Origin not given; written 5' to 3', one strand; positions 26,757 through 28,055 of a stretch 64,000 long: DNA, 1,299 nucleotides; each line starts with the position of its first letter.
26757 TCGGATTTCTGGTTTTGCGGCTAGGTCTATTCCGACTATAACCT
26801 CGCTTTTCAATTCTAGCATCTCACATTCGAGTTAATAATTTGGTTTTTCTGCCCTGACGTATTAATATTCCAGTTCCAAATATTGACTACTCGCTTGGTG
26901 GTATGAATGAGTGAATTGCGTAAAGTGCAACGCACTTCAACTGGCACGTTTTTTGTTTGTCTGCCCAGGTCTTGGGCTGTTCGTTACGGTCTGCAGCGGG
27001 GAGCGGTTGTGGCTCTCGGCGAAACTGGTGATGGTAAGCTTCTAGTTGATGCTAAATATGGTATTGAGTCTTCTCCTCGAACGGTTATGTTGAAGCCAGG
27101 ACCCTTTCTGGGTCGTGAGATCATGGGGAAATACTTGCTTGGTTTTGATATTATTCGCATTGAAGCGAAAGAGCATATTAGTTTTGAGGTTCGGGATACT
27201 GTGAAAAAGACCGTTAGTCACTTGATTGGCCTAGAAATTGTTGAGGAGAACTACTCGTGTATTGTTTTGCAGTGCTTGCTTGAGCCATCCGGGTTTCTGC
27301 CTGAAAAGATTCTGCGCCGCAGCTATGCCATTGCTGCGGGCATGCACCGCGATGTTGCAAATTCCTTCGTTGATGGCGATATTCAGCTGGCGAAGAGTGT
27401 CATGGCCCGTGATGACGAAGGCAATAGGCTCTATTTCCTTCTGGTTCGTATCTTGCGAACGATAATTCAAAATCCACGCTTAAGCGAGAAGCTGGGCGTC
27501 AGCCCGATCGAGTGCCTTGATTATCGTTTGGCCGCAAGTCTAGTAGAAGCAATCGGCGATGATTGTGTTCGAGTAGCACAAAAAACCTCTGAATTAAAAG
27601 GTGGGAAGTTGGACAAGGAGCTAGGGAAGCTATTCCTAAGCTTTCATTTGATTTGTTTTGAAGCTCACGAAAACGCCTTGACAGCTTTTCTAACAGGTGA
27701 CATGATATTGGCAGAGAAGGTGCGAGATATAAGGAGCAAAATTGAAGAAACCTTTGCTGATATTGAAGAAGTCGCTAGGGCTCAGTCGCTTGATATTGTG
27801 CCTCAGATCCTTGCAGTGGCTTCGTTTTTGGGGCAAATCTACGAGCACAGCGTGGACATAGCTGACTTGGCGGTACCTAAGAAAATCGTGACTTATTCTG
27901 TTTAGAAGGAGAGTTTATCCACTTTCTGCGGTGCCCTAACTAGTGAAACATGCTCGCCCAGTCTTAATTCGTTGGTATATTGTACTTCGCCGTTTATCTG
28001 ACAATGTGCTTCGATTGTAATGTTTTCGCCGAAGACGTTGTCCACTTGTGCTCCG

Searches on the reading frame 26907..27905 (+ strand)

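Call 5: search_protein_families(library=pfam, proteins=[window:26907-27905:+])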
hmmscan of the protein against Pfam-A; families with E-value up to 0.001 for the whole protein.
window:26907-27905:+ (332 aa): 1 family
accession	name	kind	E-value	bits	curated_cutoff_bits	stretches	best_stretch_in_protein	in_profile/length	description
PF01895.24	PhoU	-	2.5e-16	60.3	23.5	2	138-226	3-88/89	PhoU domain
